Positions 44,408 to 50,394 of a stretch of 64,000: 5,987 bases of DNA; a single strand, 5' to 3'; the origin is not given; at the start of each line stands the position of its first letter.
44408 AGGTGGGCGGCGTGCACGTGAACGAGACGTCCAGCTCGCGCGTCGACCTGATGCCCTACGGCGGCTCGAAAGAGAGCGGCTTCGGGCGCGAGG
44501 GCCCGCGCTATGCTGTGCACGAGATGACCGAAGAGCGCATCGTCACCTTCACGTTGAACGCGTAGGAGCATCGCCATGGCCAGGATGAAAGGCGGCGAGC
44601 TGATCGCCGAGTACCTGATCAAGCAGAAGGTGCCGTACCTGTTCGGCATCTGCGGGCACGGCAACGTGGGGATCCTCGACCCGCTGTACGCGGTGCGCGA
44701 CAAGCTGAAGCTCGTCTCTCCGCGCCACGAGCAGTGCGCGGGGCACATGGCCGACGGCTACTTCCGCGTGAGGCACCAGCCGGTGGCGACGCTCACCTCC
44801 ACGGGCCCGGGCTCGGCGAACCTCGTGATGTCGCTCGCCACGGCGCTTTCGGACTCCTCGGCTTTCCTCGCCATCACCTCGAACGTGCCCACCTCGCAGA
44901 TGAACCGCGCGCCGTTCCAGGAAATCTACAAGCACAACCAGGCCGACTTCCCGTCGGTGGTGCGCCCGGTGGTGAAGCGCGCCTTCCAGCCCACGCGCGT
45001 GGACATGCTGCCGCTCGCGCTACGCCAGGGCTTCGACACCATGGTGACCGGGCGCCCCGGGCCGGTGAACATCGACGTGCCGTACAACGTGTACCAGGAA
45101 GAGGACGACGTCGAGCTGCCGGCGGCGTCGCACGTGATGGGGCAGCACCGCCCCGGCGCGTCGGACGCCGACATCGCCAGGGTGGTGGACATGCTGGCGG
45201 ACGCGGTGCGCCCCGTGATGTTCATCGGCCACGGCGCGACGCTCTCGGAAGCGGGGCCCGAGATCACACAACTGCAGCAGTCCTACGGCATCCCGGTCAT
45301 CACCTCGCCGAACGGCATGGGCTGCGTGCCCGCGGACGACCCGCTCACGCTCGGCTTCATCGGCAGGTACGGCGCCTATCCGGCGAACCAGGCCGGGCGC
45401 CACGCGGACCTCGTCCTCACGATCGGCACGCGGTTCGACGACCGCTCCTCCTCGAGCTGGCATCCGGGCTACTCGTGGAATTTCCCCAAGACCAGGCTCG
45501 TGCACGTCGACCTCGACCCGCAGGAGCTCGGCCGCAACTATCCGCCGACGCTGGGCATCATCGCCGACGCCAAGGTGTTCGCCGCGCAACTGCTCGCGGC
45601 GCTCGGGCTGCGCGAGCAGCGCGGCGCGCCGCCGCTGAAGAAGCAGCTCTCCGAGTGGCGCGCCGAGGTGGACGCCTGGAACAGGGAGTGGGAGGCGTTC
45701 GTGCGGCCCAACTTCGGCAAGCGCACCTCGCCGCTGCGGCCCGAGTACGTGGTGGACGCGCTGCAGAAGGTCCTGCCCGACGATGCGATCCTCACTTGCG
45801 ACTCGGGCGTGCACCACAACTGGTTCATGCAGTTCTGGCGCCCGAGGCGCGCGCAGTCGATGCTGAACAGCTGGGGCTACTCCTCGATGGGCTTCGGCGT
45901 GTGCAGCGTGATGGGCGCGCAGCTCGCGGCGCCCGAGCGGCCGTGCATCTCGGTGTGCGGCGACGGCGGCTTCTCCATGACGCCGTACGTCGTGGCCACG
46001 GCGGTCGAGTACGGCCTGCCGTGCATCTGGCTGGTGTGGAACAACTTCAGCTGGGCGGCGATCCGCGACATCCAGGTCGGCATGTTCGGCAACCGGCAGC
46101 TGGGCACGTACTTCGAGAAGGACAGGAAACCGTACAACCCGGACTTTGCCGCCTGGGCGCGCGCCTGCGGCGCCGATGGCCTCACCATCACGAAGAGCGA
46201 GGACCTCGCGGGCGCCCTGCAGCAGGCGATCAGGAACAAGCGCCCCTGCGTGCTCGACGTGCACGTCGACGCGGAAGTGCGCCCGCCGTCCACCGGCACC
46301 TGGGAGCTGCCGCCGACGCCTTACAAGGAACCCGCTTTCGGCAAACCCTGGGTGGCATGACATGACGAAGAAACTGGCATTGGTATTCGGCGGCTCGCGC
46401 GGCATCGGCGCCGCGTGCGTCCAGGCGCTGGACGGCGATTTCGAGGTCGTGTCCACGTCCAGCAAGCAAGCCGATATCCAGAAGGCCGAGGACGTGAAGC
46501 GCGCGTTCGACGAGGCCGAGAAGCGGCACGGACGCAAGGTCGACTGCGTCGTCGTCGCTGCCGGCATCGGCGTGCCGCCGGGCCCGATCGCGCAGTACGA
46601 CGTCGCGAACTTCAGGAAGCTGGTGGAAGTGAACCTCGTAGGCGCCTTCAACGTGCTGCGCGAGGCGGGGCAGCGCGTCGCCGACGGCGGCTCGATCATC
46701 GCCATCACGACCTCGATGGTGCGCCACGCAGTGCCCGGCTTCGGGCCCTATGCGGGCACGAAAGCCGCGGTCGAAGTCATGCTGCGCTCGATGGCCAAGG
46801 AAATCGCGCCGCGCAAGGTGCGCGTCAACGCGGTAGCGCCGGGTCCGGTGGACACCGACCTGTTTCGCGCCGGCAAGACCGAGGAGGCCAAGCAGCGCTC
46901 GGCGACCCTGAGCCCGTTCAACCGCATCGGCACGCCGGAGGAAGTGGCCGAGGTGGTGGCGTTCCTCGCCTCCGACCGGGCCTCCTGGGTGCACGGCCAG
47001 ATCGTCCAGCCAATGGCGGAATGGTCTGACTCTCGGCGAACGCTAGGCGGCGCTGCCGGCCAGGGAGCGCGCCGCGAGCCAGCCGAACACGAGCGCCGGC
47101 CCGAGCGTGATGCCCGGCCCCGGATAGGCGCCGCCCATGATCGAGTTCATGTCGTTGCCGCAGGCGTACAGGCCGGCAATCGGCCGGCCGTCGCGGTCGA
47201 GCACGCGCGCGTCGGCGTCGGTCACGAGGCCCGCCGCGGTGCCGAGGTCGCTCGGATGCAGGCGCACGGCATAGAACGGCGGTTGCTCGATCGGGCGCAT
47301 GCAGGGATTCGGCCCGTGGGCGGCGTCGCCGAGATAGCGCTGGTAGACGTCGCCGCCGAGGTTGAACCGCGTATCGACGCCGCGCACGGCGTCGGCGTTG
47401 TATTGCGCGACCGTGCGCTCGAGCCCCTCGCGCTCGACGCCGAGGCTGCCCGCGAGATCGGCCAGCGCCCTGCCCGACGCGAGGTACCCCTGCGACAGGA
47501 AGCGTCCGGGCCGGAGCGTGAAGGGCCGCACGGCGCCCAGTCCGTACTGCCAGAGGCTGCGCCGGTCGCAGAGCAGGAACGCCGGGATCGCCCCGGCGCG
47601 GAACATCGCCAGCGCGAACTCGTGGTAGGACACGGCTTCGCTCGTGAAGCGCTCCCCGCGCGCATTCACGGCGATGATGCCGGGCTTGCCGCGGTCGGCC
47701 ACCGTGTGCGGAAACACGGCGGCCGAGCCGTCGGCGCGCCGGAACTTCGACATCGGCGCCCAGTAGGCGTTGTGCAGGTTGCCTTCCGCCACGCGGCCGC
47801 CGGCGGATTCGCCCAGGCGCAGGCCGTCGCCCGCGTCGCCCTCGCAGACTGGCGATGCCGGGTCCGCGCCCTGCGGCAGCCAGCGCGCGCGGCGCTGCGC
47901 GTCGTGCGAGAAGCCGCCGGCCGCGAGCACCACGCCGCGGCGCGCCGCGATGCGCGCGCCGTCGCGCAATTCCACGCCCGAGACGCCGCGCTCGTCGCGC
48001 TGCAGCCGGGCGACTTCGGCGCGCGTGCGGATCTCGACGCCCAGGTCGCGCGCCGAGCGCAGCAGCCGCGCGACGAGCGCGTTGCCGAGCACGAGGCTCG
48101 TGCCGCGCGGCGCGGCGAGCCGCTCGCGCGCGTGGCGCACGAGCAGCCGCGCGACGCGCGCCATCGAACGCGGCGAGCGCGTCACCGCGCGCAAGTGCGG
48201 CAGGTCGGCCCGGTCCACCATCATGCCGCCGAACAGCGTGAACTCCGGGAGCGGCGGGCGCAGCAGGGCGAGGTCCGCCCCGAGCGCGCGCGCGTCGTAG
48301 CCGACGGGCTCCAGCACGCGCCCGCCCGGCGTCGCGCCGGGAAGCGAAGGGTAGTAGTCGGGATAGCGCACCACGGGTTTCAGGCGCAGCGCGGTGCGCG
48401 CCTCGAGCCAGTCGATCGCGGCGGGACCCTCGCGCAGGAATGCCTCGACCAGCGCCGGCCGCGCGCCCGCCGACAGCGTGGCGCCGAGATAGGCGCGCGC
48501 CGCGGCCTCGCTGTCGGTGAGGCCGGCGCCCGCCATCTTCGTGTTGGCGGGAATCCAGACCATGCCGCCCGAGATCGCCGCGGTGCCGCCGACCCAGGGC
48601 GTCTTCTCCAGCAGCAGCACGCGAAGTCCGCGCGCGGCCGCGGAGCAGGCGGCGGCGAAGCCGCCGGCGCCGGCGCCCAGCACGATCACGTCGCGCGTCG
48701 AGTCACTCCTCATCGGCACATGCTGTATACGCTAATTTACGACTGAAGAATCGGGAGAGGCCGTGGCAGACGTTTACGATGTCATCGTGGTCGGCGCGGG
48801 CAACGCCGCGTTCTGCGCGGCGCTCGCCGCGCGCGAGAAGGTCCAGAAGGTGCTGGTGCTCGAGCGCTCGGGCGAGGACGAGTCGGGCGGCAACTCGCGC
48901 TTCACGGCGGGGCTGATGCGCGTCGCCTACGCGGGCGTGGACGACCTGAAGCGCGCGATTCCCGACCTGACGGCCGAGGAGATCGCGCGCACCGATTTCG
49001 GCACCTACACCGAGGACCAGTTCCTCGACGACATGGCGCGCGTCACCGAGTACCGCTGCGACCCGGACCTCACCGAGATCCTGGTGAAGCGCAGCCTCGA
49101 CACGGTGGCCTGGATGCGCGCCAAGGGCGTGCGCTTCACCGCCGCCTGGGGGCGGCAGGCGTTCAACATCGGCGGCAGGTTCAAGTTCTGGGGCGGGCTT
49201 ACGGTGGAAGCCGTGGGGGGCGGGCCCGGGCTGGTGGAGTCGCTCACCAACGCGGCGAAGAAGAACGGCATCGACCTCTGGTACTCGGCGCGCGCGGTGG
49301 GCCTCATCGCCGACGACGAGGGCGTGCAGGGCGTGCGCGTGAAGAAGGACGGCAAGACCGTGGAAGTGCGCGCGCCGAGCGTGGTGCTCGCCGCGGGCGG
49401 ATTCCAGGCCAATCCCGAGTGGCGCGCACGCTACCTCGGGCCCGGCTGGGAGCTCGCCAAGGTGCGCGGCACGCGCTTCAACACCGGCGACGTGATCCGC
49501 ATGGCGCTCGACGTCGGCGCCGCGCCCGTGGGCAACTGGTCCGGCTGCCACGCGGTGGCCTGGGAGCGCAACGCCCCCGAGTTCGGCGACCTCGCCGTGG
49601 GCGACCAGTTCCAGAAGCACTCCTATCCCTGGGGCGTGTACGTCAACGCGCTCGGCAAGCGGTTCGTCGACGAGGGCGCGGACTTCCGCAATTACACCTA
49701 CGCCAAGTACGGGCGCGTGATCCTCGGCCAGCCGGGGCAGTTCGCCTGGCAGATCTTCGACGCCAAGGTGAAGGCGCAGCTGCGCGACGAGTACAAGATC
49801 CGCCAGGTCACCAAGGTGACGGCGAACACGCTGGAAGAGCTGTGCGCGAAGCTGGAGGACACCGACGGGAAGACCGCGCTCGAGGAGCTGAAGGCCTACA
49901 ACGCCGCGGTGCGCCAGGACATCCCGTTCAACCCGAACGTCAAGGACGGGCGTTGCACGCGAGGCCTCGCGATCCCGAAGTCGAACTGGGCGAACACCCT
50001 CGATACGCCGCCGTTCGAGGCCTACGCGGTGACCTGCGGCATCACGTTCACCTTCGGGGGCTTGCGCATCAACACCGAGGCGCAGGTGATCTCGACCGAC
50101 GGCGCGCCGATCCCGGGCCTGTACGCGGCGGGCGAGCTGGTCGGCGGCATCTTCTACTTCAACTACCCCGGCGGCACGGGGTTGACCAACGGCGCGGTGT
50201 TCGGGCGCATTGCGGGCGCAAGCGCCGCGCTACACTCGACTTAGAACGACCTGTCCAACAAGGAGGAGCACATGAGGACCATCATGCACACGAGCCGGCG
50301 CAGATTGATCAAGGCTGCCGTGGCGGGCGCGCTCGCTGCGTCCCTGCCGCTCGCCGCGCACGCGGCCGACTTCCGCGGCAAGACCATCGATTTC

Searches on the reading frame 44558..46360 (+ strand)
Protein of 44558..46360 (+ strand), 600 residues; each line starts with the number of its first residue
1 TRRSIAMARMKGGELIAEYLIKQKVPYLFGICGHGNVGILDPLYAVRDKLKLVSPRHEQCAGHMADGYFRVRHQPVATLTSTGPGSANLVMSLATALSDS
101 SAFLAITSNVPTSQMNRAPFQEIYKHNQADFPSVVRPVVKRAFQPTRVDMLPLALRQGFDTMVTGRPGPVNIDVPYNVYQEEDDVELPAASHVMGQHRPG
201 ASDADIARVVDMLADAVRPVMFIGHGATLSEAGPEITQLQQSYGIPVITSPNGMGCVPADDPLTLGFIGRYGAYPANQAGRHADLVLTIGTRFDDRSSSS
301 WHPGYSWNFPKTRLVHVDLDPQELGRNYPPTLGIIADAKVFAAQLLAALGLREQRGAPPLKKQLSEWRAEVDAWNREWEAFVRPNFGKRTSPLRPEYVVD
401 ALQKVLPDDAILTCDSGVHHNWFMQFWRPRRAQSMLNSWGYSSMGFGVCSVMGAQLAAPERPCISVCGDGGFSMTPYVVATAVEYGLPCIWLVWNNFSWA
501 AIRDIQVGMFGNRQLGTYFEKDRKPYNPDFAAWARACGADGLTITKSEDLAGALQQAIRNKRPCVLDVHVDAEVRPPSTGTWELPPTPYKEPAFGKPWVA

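Call 34: search_protein_families(library=pfam, proteins=[window:44558-46360:+], max_evalue=0.00001)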
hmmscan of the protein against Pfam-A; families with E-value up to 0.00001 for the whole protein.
window:44558-46360:+ (600 aa): 3 families
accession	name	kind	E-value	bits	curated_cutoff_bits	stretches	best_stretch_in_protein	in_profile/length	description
PF00205.28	TPP_enzyme_M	-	4.2e-39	133.8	30.4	1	206-345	1-137/137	Thiamine pyrophosphate enzyme, central domain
PF02775.26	TPP_enzyme_C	-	2.5e-37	128.4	21.9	1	415-568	1-151/151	Thiamine pyrophosphate enzyme, C-terminal TPP binding domain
PF02776.23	TPP_enzyme_N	-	5e-28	97.7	26.8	1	10-123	1-114/119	Thiamine pyrophosphate enzyme, N-terminal TPP binding domain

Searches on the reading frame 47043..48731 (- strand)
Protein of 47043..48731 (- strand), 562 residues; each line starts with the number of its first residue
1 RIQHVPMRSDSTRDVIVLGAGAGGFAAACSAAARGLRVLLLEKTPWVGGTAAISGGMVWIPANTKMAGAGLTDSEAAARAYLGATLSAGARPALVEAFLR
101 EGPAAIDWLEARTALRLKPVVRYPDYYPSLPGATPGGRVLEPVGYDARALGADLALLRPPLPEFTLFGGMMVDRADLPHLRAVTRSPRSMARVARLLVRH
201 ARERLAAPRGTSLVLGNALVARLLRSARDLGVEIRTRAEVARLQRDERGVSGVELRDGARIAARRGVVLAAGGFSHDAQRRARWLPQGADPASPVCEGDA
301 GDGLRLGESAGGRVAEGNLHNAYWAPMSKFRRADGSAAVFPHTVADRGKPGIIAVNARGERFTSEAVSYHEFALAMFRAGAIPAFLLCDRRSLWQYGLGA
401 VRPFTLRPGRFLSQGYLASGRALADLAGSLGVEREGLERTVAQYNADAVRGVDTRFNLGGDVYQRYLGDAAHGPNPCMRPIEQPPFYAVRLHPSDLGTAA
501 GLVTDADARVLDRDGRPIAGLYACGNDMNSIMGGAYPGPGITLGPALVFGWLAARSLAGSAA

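Call 34: search_protein_families(library=pfam, proteins=[window:47043-48731:-], max_evalue=0.00001)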
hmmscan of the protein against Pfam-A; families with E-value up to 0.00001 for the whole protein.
window:47043-48731:- (562 aa): 7 families
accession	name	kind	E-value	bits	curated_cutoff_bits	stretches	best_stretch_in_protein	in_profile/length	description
PF00890.30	FAD_binding_2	-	3.2e-87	293.8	20.4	1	14-543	1-414/414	FAD binding domain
PF01266.30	DAO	-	5e-15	56.3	27.9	1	14-278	1-209/353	FAD dependent oxidoreductase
PF03486.20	HI0933_like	-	5.3e-12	46.1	50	1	14-56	2-44/244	HI0933-like protein Rossmann domain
PF12831.13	FAD_oxidored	-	6.4e-11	42.6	27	1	14-63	1-50/416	FAD dependent oxidoreductase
PF07992.20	Pyr_redox_2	-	1.1e-08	35.3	26.1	0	14-54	2-43/291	Pyridine nucleotide-disulphide oxidoreductase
PF13450.12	NAD_binding_8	-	2.1e-06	28.3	21.9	1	17-52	1-36/68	NAD(P)-binding Rossmann-like domain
PF01134.28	GIDA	-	3.1e-06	26.9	22.1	0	14-44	1-29/391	Glucose inhibited division protein A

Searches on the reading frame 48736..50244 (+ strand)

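Call 35: search_protein_families(library=pfam, proteins=[window:48736-50244:+], max_evalue=0.00001)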
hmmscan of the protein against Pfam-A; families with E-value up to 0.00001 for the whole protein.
window:48736-50244:+ (502 aa): 5 families
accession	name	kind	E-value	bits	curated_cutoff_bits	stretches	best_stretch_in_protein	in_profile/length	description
PF00890.30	FAD_binding_2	-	1.5e-45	156.6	20.4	1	15-480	1-410/414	FAD binding domain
PF01266.30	DAO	-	3.7e-10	40.3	27.9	1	15-245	1-226/353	FAD dependent oxidoreductase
PF03486.20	HI0933_like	-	1.4e-08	35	50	0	166-469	111-220/244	HI0933-like protein Rossmann domain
PF12831.13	FAD_oxidored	-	1.9e-08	34.5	27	0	15-53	1-37/416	FAD dependent oxidoreductase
PF07992.20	Pyr_redox_2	-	9e-06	25.7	26.1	0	14-45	1-31/291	Pyridine nucleotide-disulphide oxidoreductase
